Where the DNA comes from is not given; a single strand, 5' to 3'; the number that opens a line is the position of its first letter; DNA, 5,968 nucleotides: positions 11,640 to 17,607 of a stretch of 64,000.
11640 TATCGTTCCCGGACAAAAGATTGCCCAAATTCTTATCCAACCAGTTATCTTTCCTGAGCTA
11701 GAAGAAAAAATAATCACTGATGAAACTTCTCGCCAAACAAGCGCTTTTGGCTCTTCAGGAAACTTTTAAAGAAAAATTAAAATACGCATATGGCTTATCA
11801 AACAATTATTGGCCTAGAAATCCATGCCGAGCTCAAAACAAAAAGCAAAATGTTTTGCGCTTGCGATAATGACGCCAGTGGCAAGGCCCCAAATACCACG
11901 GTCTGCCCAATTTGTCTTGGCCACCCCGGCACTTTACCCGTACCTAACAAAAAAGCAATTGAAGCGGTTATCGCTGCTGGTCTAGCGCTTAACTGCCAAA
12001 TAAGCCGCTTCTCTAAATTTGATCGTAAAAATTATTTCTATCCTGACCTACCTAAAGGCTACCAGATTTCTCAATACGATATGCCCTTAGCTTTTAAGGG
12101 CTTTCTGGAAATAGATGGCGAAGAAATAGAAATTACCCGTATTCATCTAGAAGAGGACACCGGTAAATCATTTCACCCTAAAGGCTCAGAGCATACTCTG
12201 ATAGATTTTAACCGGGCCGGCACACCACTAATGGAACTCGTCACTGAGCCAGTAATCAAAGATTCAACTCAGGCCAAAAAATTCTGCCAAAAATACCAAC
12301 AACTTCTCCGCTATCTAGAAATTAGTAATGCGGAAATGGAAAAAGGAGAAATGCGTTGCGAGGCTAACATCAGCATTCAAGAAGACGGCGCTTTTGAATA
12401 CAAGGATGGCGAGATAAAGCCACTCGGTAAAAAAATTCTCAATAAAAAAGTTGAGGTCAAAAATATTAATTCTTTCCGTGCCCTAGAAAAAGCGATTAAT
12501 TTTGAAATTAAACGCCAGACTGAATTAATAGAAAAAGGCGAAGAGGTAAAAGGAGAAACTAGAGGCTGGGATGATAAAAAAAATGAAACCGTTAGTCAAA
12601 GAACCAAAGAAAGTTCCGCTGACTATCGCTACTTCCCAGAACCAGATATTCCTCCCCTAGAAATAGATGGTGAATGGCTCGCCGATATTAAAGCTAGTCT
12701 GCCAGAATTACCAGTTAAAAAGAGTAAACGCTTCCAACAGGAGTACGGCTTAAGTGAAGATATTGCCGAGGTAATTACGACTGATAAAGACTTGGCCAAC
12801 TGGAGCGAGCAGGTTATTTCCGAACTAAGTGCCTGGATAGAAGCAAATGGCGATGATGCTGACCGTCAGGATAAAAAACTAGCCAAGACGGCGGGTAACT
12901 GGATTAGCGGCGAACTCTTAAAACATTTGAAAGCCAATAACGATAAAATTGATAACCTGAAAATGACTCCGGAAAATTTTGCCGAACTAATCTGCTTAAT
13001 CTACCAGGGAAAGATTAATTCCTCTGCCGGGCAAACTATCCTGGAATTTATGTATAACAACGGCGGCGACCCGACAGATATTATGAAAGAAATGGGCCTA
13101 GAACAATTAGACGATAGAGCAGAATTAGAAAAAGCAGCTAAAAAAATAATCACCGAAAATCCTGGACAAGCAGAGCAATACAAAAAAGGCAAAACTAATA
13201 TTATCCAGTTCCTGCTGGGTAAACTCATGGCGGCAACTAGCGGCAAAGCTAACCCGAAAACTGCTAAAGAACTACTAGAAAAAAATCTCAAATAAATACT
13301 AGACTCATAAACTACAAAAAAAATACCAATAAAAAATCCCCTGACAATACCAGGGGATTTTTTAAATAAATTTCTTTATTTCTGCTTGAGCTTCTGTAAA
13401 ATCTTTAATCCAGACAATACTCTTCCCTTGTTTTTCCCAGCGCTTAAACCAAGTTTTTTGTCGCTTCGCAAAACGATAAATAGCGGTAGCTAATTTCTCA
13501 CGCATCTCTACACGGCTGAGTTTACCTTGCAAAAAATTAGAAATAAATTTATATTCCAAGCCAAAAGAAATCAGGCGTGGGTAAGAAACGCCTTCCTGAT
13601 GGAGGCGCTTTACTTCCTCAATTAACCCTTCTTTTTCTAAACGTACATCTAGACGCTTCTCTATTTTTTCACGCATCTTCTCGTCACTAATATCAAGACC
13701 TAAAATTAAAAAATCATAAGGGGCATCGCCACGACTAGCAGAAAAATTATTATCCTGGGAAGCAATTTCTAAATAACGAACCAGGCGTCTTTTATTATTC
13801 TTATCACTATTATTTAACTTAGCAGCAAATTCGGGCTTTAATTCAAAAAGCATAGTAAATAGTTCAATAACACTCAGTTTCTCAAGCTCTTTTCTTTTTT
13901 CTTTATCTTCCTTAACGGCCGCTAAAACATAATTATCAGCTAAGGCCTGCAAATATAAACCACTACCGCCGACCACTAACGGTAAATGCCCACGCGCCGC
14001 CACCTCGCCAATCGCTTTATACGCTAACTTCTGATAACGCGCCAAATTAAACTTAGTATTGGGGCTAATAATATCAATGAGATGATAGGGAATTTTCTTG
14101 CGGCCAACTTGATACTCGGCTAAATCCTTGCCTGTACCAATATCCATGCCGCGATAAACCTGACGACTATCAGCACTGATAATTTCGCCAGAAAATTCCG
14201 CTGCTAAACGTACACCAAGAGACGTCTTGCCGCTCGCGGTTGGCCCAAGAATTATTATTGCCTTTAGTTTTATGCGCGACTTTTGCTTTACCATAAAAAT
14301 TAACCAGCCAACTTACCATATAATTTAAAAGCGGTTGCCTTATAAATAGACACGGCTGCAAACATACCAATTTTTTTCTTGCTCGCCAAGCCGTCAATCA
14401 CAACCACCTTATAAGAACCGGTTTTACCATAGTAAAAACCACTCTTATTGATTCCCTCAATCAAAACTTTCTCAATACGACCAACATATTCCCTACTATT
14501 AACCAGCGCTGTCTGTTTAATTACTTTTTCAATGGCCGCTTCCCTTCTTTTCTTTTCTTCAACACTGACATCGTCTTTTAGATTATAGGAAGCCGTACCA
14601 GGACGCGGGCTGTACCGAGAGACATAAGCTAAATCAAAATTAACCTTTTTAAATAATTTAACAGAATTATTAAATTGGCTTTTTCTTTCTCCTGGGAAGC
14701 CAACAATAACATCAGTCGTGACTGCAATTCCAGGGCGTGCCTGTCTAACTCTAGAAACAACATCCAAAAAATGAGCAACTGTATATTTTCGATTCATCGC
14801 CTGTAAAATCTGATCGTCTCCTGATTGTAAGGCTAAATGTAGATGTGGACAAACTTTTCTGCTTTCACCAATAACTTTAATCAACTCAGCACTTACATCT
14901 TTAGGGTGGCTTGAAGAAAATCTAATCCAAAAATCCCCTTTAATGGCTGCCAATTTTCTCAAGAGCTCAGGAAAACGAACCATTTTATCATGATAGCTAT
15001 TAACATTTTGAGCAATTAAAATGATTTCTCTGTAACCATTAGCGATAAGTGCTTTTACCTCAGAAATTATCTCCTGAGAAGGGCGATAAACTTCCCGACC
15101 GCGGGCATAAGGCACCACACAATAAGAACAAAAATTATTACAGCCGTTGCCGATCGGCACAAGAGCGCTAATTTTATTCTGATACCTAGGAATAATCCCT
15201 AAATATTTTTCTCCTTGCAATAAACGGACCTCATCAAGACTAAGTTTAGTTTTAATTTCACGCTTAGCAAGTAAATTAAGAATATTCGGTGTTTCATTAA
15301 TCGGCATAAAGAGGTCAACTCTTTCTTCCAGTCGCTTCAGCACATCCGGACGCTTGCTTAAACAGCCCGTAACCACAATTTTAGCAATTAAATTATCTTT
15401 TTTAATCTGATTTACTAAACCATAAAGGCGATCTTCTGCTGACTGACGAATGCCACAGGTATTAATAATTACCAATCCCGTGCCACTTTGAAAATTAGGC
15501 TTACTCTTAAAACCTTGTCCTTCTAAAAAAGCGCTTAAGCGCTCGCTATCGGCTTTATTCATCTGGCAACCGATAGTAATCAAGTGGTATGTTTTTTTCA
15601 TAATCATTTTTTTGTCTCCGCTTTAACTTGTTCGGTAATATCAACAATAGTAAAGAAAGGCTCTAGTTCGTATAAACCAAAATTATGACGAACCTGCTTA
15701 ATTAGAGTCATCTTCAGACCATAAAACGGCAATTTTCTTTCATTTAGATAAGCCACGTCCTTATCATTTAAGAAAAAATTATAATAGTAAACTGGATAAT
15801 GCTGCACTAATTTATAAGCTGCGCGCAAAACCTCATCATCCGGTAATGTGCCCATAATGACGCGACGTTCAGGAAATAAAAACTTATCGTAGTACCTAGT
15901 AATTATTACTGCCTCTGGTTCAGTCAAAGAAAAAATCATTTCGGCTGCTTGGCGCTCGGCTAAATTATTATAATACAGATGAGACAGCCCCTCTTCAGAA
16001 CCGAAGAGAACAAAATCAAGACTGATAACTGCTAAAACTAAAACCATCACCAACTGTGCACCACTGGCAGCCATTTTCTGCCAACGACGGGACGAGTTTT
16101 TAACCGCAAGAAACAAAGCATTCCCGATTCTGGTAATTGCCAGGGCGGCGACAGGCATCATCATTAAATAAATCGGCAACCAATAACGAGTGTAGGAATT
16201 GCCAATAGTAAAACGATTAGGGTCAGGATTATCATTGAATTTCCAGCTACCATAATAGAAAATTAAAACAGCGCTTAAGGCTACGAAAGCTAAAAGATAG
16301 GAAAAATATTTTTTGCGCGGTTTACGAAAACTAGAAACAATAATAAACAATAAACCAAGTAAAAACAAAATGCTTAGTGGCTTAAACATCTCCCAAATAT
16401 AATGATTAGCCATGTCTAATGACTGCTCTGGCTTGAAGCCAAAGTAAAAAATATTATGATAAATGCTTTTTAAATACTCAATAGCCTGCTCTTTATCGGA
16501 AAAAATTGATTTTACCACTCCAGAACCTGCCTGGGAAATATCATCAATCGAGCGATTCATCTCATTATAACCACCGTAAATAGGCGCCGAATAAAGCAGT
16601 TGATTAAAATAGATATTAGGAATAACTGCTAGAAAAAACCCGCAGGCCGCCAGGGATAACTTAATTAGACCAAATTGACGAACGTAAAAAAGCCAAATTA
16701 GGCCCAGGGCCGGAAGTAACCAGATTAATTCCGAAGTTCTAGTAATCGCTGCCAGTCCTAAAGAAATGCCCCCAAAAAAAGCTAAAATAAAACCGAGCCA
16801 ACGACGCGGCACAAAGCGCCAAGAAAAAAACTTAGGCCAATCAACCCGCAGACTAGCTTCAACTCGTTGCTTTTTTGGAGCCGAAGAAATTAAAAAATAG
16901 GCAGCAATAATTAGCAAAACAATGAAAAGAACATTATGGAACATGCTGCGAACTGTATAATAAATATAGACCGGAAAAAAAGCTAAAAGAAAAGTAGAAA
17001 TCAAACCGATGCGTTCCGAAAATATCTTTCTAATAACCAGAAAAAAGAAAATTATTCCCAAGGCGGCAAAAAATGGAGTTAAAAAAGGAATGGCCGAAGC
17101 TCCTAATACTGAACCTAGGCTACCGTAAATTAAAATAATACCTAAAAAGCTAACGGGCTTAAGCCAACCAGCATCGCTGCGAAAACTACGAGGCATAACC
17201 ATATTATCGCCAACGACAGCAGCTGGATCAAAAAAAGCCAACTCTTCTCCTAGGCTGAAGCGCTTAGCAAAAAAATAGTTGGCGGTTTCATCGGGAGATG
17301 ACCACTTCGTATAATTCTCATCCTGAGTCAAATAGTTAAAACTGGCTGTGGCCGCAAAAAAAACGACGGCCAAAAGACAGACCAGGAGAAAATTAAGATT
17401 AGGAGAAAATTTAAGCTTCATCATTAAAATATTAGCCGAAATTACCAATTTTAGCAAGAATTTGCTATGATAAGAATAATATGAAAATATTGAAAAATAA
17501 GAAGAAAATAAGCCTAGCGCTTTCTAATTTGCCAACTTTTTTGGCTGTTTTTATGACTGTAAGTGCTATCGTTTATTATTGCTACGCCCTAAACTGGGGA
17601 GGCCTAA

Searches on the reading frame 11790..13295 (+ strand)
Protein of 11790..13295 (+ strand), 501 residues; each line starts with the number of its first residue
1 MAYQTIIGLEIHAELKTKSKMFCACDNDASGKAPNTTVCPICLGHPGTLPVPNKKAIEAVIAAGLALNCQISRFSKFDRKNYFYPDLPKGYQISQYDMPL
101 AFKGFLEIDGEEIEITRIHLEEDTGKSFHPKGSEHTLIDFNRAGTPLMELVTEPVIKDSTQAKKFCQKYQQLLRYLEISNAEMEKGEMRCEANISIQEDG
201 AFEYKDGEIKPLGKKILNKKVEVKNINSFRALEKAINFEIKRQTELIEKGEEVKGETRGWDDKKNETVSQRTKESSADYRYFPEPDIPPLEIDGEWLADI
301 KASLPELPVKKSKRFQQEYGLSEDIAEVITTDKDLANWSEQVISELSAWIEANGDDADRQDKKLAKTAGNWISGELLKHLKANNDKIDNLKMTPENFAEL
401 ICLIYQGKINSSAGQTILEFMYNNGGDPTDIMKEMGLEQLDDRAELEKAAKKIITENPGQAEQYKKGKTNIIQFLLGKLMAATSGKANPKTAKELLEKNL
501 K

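Call 51: search_protein_families(library=pfam, proteins=[window:11790-13295:+], max_evalue=0.001)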
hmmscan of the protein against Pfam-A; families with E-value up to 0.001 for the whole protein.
window:11790-13295:+ (501 aa): 2 families
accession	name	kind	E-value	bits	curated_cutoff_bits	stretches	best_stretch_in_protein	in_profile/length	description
PF02934.20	GatB_N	-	7.6e-114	380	23.4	1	6-297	2-276/277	GatB/GatE catalytic domain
PF02637.23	GatB_Yqey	-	3e-41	141.2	27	1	363-500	11-148/148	GatB domain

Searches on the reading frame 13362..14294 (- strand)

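Call 51: search_protein_families(library=pfam, proteins=[window:13362-14294:-], max_evalue=0.001)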
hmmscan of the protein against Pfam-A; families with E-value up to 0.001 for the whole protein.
window:13362-14294:- (310 aa): 2 families
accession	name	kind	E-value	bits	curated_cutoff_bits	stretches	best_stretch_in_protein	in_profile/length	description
PF01715.23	IPPT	-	1.3e-59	202.2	23.6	1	45-285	1-242/243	IPP transferase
PF01745.22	IPT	-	5.1e-06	26.5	20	1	13-61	4-52/233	Isopentenyl transferase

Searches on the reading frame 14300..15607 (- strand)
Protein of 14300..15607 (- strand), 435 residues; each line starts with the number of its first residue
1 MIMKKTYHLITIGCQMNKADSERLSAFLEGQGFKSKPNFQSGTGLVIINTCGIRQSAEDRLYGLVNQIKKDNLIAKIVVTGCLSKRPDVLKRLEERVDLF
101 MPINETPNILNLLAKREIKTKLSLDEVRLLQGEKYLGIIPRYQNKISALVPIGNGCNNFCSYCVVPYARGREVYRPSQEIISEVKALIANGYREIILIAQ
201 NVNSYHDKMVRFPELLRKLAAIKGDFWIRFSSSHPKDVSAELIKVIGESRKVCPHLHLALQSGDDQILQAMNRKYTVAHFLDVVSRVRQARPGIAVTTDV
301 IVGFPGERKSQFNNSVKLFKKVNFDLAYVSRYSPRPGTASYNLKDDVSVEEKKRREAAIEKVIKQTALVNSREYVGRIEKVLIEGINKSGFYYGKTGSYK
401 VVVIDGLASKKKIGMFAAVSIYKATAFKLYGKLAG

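Call 51: search_protein_families(library=pfam, proteins=[window:14300-15607:-], max_evalue=0.001)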
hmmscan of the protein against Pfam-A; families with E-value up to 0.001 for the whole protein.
window:14300-15607:- (435 aa): 3 families
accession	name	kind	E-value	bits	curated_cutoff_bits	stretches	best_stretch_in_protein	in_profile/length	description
PF04055.27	Radical_SAM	-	1.3e-25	91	29.5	1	150-318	1-165/166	Radical SAM superfamily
PF00919.26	UPF0004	-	3.5e-19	69.1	27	1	7-100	2-96/98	Uncharacterized protein family UPF0004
PF01938.26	TRAM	-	4.5e-10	39.7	21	1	372-433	1-60/61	TRAM domain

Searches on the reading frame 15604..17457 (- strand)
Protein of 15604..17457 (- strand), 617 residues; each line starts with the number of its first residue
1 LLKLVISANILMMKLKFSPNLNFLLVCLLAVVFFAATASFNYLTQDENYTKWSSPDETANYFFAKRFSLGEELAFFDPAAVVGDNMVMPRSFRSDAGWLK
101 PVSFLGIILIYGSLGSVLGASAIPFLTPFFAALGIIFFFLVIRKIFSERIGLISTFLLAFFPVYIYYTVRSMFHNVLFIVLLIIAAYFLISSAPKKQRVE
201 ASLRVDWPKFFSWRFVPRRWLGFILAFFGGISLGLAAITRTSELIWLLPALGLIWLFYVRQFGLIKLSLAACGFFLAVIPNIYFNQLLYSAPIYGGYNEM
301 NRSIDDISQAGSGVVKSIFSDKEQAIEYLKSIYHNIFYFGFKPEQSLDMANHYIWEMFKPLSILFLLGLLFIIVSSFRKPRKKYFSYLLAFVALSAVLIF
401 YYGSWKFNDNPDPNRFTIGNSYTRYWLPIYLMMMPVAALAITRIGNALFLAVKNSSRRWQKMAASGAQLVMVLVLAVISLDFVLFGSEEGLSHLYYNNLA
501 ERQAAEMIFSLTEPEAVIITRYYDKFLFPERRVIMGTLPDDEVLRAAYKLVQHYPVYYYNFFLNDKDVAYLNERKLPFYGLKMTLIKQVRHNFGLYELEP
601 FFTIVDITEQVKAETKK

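Call 51: search_protein_families(library=pfam, proteins=[window:15604-17457:-], max_evalue=0.001)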
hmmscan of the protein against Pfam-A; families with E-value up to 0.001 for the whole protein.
window:15604-17457:- (617 aa): 3 families
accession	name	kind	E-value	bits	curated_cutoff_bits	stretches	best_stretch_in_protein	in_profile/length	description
PF13231.12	PMT_2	-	2.9e-06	28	26.1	1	125-197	26-97/160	Dolichyl-phosphate-mannose-protein mannosyltransferase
PF02516.20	STT3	-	0.00013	22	24.5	1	120-198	95-173/405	Oligosaccharyl transferase STT3, N-terminal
PF20176.3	DUF6541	-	0.00045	19.1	29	1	361-513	374-523/646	Family of unknown function (DUF6541)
